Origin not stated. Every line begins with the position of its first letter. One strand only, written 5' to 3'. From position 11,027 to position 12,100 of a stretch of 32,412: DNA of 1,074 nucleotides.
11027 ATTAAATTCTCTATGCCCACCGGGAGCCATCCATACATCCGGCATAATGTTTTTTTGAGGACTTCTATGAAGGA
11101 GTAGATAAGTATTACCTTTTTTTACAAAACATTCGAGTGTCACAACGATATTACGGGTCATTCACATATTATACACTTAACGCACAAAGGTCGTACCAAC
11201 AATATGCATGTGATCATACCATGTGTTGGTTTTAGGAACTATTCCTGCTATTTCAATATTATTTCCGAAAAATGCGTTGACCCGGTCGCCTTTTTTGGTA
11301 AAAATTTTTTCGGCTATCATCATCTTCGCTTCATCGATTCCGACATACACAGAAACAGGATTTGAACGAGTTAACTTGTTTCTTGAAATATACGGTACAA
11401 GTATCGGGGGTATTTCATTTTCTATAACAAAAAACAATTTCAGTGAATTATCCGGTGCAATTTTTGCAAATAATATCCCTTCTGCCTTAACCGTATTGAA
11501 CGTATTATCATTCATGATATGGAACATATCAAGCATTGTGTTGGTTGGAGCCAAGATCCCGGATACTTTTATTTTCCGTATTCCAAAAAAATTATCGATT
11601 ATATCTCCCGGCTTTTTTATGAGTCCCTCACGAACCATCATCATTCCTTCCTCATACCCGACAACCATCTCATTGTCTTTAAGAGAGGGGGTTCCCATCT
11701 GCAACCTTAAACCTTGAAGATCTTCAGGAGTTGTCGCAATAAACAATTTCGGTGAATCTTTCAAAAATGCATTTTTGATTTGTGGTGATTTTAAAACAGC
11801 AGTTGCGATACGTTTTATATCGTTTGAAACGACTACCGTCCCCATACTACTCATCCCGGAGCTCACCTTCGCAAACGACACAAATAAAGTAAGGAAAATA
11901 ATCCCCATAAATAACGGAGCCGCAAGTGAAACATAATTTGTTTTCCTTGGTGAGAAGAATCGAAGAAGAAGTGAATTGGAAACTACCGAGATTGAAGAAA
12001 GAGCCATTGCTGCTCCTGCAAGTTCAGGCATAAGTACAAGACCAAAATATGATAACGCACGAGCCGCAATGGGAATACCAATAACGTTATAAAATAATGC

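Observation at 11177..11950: CopA carries an extra ninth TM helix and a duplicated extracytoplasmic domain that resembles the MacB/LolCE/FtsX periplasmic domain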

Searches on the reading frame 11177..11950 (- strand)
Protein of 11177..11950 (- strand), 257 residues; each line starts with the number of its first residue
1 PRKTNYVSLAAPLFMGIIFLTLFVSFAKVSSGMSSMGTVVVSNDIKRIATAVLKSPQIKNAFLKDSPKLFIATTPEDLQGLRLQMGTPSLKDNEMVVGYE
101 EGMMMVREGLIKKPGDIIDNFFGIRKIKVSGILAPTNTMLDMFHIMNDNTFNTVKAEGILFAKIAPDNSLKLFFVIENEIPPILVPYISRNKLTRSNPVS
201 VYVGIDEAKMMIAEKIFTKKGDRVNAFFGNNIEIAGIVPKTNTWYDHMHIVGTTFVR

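Call 3: search_protein_families(library=pfam, proteins=[window:11177-11950:-], max_evalue=1)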
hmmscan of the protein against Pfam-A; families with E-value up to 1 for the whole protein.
window:11177-11950:- (257 aa): 0 families

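Call 7: find_homologous_proteins(query=window:11180-11947:-, max_evalue=0.01)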
Query seq(256 aa) (256 aa): 3 proteins with E <= 0.01 among 432 candidates.
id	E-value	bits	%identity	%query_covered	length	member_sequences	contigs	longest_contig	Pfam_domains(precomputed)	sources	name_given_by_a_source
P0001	3.7e-62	228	46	99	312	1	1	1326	-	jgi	jgi:hypothetical protein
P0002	2.8e-57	212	47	98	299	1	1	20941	-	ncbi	-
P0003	1.2e-33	135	39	94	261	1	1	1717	-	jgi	jgi:hypothetical protein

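Call 10: find_encoding_contigs(protein=P0002, flank=10000, max_places=4)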
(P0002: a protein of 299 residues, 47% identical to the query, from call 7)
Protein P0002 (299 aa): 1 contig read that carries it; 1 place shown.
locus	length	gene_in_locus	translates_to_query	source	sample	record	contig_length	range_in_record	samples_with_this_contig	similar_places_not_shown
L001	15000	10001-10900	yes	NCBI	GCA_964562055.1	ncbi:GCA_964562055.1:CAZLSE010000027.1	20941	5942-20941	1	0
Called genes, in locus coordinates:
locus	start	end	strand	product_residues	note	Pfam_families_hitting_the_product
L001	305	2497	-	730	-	-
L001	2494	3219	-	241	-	PF00535:Glycos_transf_2, PF13641:Glyco_tranf_2_3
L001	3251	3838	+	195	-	-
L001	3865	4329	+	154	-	-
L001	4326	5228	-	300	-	PF01545:Cation_efflux, PF16916:ZT_dimer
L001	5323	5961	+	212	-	PF00160:Pro_isomerase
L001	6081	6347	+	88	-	PF02583:Trns_repr_metal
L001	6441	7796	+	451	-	PF00403:HMA, PF13386:DsbD_2, PF13473:Cupredoxin_1 (weak)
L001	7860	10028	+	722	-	-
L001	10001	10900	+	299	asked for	-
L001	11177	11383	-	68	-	-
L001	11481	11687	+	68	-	-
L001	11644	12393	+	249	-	-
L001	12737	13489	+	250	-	-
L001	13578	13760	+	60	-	-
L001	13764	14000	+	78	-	-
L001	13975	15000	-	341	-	?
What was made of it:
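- One relative (L001) appears split into 722-aa and 299-aa genes (call 10).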

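Call 14: find_homologous_proteins(query=A1, max_evalue=0.01)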
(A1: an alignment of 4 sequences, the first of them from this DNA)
Query A1 (4 sequences) (230 aa, profile of the alignment): 51 proteins with E <= 0.01 among 4407 candidates.
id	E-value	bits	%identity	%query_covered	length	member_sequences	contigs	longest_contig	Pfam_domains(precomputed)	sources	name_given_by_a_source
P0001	1.7e-115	403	45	99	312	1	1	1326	-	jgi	jgi:hypothetical protein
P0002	1.6e-111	390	46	97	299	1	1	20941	-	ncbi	-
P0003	2.8e-108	379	40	90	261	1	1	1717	-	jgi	jgi:hypothetical protein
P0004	4.9e-89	316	37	92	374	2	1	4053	-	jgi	jgi:hypothetical protein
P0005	6.4e-78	280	31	99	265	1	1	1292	-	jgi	-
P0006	2.8e-69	251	41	90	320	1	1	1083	-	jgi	jgi:hypothetical protein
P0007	1.8e-66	242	38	82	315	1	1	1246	-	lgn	-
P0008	7.4e-66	240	38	99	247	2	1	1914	-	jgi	jgi:hypothetical protein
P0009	1.2e-65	239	38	87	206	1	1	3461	-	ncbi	ncbi:MAG: hypothetical protein WAW11_05565, partial [Patescibacteria group bacterium]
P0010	1.2e-65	239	36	99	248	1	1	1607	-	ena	-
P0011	2.6e-65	238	38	77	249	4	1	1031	-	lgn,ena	-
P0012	5.2e-65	237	41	78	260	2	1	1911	-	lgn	-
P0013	1.3e-64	236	36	99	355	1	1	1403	-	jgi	-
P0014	2.1e-64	235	38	99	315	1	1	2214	-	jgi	-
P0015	1.2e-61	226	36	99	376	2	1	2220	-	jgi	jgi:hypothetical protein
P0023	2.8e-51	192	33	93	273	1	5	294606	PF12704.15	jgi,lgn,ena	-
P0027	9.4e-49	184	39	70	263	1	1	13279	-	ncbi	-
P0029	4.2e-48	182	33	99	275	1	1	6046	-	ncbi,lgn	ncbi:MAG: hypothetical protein ACP5OA_00780 [Candidatus Woesearchaeota archaeon]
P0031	3.4e-45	172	35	70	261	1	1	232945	-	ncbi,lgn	ncbi:MAG: hypothetical protein ACP5N2_07160 [Candidatus Nanoarchaeia archaeon]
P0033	7.4e-45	171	33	90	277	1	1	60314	-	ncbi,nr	ncbi:MAG TPA: hypothetical protein VK158_01725 [Acidobacteriota bacterium]|nr:hypothetical protein [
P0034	4.4e-44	169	30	80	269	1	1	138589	-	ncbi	-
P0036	6.9e-44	168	35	73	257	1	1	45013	-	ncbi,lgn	ncbi:MAG: hypothetical protein ACP5N3_05650 [Candidatus Nanoarchaeia archaeon]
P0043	1.4e-39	154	31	93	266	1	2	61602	-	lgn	-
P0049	9.8e-32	128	29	88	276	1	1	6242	-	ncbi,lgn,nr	ncbi:MAG: hypothetical protein PHG85_06915 [Candidatus Altiarchaeota archaeon]|nr:hypothetical prote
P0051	1.7e-29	121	31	88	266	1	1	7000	PF12704.15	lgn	-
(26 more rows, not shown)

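Call 16: find_encoding_contigs(protein=P0023, flank=8000, max_places=3)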
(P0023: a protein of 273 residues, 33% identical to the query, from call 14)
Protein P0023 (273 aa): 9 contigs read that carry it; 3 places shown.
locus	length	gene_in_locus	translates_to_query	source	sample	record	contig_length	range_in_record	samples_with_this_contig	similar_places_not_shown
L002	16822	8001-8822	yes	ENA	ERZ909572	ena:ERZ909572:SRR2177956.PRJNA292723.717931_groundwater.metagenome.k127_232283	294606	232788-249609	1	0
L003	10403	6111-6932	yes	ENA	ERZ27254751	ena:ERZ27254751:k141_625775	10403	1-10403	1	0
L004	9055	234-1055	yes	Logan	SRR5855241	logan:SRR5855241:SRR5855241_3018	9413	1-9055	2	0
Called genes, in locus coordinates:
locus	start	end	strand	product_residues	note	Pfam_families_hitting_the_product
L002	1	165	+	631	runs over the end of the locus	PF00403:HMA, PF02683:DsbD_TM (weak), PF13386:DsbD_2, PF13473:Cupredoxin_1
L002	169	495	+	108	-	PF09851:SHOCT (weak)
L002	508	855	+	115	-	-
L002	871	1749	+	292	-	-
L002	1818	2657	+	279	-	PF13462:Thioredoxin_4, PF01323:DSBA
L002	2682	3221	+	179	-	-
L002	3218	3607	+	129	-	PF03625:DUF302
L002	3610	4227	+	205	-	PF07732:Cu-oxidase_3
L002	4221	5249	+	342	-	PF00394:Cu-oxidase, PF07731:Cu-oxidase_2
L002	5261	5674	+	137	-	PF12670:DUF3792 (weak)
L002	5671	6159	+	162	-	-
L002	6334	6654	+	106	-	PF02635:DsrE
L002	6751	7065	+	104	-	PF01022:HTH_5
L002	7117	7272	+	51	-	-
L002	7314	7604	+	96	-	PF18926:DUF5676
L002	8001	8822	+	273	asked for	PF12704:MacB_PCD (faint)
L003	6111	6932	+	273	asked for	PF12704:MacB_PCD (faint)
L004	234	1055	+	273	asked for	PF12704:MacB_PCD (faint)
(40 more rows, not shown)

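Call 17: find_encoding_contigs(protein=P0031, flank=8000, max_places=2)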
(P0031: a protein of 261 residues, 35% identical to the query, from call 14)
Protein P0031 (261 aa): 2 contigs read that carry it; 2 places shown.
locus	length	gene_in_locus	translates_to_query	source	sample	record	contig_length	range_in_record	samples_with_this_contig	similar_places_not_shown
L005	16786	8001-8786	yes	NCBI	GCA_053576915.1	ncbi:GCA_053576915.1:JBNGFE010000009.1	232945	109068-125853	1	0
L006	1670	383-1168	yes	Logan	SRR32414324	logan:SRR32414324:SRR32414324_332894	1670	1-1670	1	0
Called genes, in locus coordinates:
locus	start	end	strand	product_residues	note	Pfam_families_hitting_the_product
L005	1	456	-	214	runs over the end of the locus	PF01458:SUFBD_core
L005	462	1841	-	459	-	PF19295:SufBD_N, PF01458:SUFBD_core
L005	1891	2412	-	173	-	-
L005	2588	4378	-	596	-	PF00664:ABC_membrane, PF00005:ABC_tran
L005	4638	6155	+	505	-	PF00587:tRNA-synt_2b, PF03129:HGTP_anticodon, PF09180:ProRS-C_1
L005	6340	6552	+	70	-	PF00403:HMA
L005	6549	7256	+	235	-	-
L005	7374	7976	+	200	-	PF13473:Cupredoxin_1 (weak)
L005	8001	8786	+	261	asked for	-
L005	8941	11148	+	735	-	PF00403:HMA, PF00122:E1-E2_ATPase, PF00702:Hydrolase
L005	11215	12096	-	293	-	-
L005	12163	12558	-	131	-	-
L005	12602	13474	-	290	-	-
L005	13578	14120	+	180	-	PF01047:MarR (weak), PF24034:DUF7343 (weak)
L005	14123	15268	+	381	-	PF05958:tRNA_U5-meth_tr, PF03602:Cons_hypoth95 (weak)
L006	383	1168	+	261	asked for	-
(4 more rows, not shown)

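Call 18: find_encoding_contigs(protein=P0033, flank=8000, max_places=2)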
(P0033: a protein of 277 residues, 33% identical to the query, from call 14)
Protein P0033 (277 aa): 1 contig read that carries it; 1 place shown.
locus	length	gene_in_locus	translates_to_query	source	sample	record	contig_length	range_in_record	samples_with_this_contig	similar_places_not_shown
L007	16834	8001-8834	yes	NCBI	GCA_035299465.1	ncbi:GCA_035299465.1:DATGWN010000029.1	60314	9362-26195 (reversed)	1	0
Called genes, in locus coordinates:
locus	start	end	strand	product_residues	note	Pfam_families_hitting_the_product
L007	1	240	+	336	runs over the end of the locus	PF01458:SUFBD_core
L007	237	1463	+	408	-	PF00266:Aminotran_5, PF01053:Cys_Met_Meta_PP (weak), PF00155:Aminotran_1_2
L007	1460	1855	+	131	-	PF01592:NifU_N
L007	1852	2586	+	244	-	PF00005:ABC_tran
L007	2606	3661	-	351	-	PF03054:tRNA_Me_trans, PF20259:tRNA_Me_trans_M, PF20258:tRNA_Me_trans_C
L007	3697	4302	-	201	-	-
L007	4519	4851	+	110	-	PF01022:HTH_5, PF01978:TrmB (weak)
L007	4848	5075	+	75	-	PF00403:HMA (weak)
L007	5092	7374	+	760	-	PF00403:HMA, PF00122:E1-E2_ATPase, PF00702:Hydrolase, PF08282:Hydrolase_3 (faint)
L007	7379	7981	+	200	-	PF13473:Cupredoxin_1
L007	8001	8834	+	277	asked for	-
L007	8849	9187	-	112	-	PF19617:DUF6122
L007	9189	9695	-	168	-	-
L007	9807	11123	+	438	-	PF00403:HMA, PF02683:DsbD_TM, PF13386:DsbD_2, PF13473:Cupredoxin_1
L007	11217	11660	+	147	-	PF13628:DUF4142 (weak), PF03713:DUF305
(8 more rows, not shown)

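Call 23: search_protein_representatives(alignment_id=A1)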
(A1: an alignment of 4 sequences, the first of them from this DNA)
Query: 4 sequences, 241 profile positions. Proteins with E-value up to 0.001 (for the whole library): 192; up to 1e-10: 168; up to 1e-30: 93. The best 150 are listed.
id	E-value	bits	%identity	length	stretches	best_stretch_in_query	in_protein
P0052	6.9e-71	254.9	-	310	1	1-237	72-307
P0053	1.2e-67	244.3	-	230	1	7-238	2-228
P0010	4.0e-66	239.3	-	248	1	1-236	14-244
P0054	1.7e-64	233.9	-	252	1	1-238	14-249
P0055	1.2e-63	231.2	-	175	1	66-238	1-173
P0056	6.7e-63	228.7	-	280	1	1-233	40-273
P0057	1.6e-58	214.4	-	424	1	3-237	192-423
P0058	4.4e-58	213.0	-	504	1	25-237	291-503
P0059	5.3e-57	209.4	-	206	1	34-237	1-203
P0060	1.4e-56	208.0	-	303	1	2-238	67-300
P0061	4.6e-56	206.3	-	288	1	3-235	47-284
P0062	2.1e-55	204.2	-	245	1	2-236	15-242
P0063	2.9e-55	203.7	-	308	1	1-237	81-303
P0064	3.5e-55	203.5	-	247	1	1-237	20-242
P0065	5.8e-55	202.7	-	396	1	15-237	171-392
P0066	1.4e-54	201.5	-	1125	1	7-239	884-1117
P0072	7.9e-47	176.1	-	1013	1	7-236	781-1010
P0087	1.5e-42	162.1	-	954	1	27-237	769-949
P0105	3.6e-39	151.1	-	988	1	14-235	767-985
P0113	2.7e-37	144.9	-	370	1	19-237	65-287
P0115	4.8e-37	144.1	-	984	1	17-233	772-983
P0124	6.4e-35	137.1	-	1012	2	43-192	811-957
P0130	3.5e-32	128.2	-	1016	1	24-238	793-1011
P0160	4.6e-24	101.6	-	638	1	4-237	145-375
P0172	3.6e-21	92.1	-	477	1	123-234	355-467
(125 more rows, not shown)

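Call 26: search_protein_families(library=pfam, alignment_id=A2, max_evalue=1)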
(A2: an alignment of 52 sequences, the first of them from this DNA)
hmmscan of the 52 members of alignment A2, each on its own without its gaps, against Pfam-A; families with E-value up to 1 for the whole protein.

A. member 1, seq(256 aa): 0 families

B. families by the number of members that match (of 52 scanned): 31 families (the first 25 are shown)
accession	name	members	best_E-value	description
PF12704.14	MacB_PCD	8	6.4e-07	MacB-like periplasmic core domain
PF10679.14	DUF2491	4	0.0021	Protein of unknown function (DUF2491)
PF00702.32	Hydrolase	3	1.8e-08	haloacid dehalogenase-like hydrolase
PF08282.18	Hydrolase_3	3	6.8e-05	haloacid dehalogenase-like hydrolase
PF04459.17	DUF512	3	0.0099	Protein of unknown function (DUF512)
PF21603.3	Bdbt-like_TPR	2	0.011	Bride of doubletime-like, TPR domain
PF25279.1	Beta_prop_At2g24240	2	0.027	At2g24240-like, C-terminal beta propeller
PF18247.6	AvrM_N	2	0.075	Flax-rust effector AvrM N-terminal domain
PF10119.14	MethyTransf_Reg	2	0.08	Predicted methyltransferase regulatory domain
PF03155.21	Alg6_Alg8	2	0.097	ALG6, ALG8 glycosyltransferase family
PF16723.11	DUF5065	2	0.099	Domain of unknown function (DUF5065)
PF20860.2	Dicers_N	1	0.00028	Dicers, N-terminal domain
PF11016.13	DUF2854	1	0.007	Protein of unknown function (DUF2854)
PF04290.18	DctQ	1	0.0091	Tripartite ATP-independent periplasmic transporters, DctQ component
PF03187.20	Corona_I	1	0.025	Corona nucleocapsid I protein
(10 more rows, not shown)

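Call 27: search_solved_structures(query=A1, max_evalue=10, show_alignments=2)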
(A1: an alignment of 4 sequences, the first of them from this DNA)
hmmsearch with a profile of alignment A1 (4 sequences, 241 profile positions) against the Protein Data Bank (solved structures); distinct sequences matched with E-value up to 10: 8.
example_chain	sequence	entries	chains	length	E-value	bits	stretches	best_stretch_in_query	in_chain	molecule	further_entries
6g6j_A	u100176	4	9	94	0.012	18.3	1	128-206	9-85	Myc proto-oncogene protein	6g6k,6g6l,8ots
1nkp_A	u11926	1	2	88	0.022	17.4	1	129-206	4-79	Myc proto-oncogene protein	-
1a2z_A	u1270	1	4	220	0.35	13.5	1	110-173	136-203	PYRROLIDONE CARBOXYL PEPTIDASE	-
9eh1_E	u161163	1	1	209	0.66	12.6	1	30-114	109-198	DNA-directed RNA polymerase II subunit E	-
6drd_E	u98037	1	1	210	0.67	12.6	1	30-114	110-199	DNA-directed RNA polymerases I, II, and III subunit RPABC1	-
28jc_E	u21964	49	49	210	0.67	12.6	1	30-114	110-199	DNA-directed RNA polymerases I, II, and III subunit RPABC1 | DNA-directed RNA polymerase II subunit RPB5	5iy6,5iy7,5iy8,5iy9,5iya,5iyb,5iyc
29tk_E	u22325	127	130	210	0.67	12.6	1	30-114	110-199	DNA-directed RNA polymerase II subunit E | DNA-directed RNA polymerases I, II, and III subunit RPABC1 | RNA polymerase II subunit E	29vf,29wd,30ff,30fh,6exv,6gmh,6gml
5flm_E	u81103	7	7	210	0.68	12.6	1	30-114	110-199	DNA-DIRECTED RNA POLYMERASES I, II, AND III SUBUNIT RPABC1 | DNA-directed RNA polymerase II subunit E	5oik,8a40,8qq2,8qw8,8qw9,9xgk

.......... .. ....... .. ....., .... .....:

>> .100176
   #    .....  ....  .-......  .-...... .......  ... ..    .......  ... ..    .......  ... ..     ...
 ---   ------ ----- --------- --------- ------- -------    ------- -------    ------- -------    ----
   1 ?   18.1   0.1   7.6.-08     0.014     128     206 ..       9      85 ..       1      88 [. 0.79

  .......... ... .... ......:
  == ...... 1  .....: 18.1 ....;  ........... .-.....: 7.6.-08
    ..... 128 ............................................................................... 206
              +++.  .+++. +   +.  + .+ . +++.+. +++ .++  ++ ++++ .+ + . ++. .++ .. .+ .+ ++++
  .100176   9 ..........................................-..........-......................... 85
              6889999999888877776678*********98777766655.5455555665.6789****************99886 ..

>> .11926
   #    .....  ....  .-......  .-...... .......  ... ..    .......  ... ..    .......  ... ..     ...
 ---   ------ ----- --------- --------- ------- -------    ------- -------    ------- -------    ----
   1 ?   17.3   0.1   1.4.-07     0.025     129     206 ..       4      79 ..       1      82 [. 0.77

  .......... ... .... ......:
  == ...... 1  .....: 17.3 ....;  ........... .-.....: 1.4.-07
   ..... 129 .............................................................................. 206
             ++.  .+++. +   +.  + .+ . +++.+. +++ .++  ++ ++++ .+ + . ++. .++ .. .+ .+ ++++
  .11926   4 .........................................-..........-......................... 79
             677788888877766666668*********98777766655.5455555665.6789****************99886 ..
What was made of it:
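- No solved structure is found by sequence (call 27).
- Tried and rejected: Family profile against PDB sequences: only chance-level hits such as Myc and RPB5 (call 27).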

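Call 28: search_protein_families(library=pfam, proteins=[P0023, P0051, P0027, P0029, P0031, P0033, P0034, P0036, P0043, P0049], max_evalue=1)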
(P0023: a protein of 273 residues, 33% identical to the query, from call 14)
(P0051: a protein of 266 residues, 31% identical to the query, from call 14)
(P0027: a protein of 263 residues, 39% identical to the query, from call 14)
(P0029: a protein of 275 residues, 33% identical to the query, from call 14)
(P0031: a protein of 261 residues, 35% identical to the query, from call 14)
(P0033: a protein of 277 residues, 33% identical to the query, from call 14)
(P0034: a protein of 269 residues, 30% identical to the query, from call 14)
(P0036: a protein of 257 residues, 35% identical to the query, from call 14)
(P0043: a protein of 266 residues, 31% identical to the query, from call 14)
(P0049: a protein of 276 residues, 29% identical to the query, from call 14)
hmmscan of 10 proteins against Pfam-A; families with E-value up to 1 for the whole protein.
P0023 (273 aa): 5 families
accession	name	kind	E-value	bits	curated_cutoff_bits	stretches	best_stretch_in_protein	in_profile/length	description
PF12704.14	MacB_PCD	-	2.5e-06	28.3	27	1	11-173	10-194/207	MacB-like periplasmic core domain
PF11016.13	DUF2854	-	0.007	16.7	25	1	208-247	105-142/146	Protein of unknown function (DUF2854)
PF21603.3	Bdbt-like_TPR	-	0.011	16.1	27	1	192-262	10-75/85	Bride of doubletime-like, TPR domain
PF25708.1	Phage_T7_Gp5_9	-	0.17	12.3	24.5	0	143-165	3-21/46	Phage T7 gp5.9 RecBCD inhibitor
PF14889.11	PBP-Tp47_a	-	0.74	9.8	25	1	190-244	104-157/164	Penicillin-binding protein Tp47 domain a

P0051 (266 aa): 2 families
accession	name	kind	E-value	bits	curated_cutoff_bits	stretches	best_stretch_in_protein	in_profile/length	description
PF12704.14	MacB_PCD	-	6.4e-07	30.3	27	2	213-262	120-175/207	MacB-like periplasmic core domain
PF21309.3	C5_CUB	-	0.11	13.1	27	1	64-89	1-26/57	Complement component 5, CUB domain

P0027 (263 aa): 2 families
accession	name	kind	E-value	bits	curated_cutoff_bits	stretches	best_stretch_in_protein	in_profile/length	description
PF12704.14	MacB_PCD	-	0.15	12.8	27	1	181-261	102-177/207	MacB-like periplasmic core domain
PF19400.4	DUF5975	-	0.23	11.9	25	1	132-171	79-118/125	Family of unknown function (DUF5975)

P0029 (275 aa): 0 families

P0031 (261 aa): 1 family
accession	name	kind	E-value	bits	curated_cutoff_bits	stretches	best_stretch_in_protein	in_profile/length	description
PF12704.14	MacB_PCD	-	3.3e-05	24.7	27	1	85-160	119-193/207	MacB-like periplasmic core domain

P0033 (277 aa): 1 family
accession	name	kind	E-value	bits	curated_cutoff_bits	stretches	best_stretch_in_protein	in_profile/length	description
PF25279.1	Beta_prop_At2g24240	-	0.14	11.4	27.1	0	100-153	260-313/320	At2g24240-like, C-terminal beta propeller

P0034 (269 aa): 2 families
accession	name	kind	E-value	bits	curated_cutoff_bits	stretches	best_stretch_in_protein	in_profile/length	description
PF12704.14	MacB_PCD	-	4.8e-05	24.2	27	1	90-165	122-196/207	MacB-like periplasmic core domain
PF16723.11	DUF5065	-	0.15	12.7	26.8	1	53-84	83-114/156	Domain of unknown function (DUF5065)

P0036 (257 aa): 0 families

P0043 (266 aa): 4 families
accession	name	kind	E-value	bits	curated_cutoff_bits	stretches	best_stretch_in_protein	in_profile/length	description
PF03187.20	Corona_I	-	0.025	14.8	27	0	175-230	12-67/193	Corona nucleocapsid I protein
PF05961.16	Chordopox_A13L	-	0.033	14.9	24.1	1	13-60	6-51/69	Chordopoxvirus A13L protein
PF13992.11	YecR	-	0.37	11.6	27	1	62-107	6-51/73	YecR-like lipoprotein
PF11297.13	DUF3098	-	0.56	10.2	25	1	5-58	2-48/67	Protein of unknown function (DUF3098)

P0049 (276 aa): 0 families
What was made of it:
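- On MacB_PCD / type VII ABC periplasmic domain (PF12704): Eight of 52 homologues hit, and two of them exceed 27 bits (calls 26, 28).
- Closest known: Sabre subdomain of the periplasmic domain of type VII ABC transporters. Same: Some family members pass the Pfam threshold (call 28).
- P0051 (30.3 bits) and P0023 (28.3 bits) exceed the curated cut-off of 27 (calls 26, 28).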
